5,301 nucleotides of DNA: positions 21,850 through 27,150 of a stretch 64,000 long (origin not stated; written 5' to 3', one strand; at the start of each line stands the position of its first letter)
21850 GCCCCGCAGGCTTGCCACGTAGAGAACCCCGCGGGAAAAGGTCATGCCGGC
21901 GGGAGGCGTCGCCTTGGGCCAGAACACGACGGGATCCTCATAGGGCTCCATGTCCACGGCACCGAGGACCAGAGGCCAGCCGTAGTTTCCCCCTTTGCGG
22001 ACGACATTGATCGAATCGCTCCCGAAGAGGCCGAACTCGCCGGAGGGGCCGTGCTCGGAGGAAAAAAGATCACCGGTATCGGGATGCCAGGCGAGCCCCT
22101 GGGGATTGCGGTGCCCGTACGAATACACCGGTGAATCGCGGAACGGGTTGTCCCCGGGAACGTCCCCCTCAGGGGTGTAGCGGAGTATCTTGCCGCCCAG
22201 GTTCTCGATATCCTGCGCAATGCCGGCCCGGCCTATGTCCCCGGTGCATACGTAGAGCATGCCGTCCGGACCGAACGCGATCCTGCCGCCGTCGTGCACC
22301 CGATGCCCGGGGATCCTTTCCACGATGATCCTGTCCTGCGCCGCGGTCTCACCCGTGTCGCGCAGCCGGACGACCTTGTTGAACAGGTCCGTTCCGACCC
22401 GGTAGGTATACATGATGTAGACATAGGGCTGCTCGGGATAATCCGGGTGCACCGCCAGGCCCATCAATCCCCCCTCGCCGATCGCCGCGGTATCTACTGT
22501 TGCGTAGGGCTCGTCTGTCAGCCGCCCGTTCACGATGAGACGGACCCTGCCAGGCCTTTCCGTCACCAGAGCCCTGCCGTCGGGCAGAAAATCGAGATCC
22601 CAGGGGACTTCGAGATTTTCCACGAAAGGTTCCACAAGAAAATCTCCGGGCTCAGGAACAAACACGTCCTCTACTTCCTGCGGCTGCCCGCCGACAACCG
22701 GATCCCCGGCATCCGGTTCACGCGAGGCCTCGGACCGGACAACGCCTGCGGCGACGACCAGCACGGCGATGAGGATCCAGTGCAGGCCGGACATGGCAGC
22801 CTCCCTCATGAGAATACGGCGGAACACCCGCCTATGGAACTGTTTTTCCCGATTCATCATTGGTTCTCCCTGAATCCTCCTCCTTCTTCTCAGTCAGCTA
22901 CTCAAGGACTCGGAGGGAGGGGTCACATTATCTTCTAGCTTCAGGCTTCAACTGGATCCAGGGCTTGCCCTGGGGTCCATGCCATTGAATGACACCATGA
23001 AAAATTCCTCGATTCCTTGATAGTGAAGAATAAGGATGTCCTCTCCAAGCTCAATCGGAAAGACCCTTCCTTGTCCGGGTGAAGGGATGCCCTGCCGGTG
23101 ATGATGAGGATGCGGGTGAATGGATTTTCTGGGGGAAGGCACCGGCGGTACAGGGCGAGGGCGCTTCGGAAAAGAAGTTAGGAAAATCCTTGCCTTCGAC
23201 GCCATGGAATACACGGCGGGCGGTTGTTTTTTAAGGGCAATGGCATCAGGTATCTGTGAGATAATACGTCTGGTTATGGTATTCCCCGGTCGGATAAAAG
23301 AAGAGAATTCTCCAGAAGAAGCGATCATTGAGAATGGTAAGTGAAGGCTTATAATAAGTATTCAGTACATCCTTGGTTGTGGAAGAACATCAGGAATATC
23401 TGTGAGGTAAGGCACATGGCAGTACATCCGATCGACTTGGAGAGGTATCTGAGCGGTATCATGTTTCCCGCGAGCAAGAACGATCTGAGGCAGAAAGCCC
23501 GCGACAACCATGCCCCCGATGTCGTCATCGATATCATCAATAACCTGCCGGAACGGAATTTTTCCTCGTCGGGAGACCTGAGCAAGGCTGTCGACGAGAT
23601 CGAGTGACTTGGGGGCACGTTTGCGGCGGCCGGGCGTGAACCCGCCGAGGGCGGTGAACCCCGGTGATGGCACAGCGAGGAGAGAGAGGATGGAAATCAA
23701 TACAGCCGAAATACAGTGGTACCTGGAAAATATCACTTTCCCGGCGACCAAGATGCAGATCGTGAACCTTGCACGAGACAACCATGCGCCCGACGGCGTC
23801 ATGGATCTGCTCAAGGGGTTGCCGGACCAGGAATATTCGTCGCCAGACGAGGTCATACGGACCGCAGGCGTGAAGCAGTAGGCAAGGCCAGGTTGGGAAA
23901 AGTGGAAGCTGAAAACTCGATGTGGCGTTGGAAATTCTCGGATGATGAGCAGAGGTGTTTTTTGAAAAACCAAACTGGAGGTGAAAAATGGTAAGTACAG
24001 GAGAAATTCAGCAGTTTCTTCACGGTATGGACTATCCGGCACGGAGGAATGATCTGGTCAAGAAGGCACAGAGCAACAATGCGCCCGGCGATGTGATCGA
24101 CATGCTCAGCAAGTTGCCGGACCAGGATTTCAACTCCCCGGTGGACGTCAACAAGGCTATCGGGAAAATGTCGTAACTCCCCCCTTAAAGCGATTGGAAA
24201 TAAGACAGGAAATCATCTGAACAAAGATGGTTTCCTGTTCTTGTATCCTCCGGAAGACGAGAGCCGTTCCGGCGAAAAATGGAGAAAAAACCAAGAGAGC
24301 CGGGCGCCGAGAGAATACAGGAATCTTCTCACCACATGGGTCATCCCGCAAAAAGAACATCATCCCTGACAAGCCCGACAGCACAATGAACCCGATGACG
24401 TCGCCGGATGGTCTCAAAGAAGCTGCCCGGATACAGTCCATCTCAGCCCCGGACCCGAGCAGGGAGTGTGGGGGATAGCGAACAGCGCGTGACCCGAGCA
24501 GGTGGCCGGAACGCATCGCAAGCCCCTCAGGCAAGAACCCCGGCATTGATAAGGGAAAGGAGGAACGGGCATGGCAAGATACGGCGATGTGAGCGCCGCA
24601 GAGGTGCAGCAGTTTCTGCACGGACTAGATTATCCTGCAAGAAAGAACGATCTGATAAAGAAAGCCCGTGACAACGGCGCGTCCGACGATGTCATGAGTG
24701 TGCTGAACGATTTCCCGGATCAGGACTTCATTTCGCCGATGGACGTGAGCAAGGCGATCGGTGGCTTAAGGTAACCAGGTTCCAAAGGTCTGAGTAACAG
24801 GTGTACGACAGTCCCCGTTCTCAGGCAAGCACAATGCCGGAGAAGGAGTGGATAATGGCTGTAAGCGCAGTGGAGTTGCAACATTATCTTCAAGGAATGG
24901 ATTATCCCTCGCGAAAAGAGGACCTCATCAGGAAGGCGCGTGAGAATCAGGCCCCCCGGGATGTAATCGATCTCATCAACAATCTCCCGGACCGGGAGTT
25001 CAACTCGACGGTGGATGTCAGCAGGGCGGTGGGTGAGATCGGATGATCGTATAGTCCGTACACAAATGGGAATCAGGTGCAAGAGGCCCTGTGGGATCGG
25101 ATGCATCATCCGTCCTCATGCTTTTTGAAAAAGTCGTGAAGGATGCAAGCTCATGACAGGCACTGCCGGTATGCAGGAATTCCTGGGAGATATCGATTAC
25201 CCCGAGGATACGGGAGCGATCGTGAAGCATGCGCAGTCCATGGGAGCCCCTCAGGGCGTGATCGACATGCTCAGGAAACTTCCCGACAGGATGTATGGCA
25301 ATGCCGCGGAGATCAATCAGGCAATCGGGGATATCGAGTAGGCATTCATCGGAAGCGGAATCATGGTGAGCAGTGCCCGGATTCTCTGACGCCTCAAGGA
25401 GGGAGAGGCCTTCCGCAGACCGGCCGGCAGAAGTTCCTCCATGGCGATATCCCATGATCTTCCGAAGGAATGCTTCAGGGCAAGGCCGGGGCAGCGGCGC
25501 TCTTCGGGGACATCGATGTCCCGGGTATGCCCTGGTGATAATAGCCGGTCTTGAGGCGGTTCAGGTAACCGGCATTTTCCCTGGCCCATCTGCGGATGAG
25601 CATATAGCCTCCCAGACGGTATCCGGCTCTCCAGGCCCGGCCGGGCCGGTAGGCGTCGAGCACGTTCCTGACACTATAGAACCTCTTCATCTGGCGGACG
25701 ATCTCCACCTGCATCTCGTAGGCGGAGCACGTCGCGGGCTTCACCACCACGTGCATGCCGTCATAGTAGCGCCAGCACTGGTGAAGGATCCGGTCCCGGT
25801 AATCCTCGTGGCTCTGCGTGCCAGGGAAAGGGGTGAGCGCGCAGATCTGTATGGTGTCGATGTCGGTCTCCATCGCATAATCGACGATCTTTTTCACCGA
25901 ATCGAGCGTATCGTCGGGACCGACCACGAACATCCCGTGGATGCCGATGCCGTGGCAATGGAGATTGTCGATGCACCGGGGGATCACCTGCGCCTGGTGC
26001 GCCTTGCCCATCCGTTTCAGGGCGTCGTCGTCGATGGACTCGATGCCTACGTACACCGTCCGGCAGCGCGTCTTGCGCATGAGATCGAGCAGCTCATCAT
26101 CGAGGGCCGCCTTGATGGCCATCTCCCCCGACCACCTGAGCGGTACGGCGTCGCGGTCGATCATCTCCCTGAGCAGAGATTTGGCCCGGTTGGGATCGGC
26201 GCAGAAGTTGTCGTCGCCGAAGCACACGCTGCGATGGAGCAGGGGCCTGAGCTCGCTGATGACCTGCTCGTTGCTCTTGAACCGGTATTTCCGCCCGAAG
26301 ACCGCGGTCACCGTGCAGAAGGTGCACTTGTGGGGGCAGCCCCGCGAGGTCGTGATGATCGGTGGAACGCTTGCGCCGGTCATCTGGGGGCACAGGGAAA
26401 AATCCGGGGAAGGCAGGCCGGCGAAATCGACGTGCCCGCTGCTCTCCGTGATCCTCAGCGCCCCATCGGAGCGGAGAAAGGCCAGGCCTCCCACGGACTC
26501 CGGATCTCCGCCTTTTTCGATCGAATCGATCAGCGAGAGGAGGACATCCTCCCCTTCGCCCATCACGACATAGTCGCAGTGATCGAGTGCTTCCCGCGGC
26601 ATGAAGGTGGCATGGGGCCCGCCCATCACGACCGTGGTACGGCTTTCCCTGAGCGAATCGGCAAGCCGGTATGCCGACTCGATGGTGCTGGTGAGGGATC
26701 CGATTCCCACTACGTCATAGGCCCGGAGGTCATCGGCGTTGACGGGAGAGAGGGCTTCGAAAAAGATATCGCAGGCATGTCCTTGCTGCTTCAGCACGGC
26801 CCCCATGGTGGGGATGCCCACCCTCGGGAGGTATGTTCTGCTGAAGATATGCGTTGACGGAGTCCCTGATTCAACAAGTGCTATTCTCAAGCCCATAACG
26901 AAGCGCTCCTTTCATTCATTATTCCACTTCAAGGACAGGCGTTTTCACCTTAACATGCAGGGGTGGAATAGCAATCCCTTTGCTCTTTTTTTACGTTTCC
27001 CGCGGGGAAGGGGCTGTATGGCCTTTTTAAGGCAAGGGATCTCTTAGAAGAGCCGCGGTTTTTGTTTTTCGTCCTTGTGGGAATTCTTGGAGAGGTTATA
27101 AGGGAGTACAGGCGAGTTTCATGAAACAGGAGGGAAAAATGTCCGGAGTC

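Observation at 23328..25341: Tandem array of six diversified DUF2795-like small-protein genes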

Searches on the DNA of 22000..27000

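Call 10: search_rna_families(source=window, start=22000, end=27000, threshold=evalue, max_evalue=1)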
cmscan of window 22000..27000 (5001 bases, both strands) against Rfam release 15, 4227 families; matches with E-value up to 1: 1.
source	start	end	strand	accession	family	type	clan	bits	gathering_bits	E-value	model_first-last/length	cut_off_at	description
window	25624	25724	-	RF01497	ALIL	Cis-reg;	-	15.8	50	0.81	1-117/117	no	ALIL pseudoknot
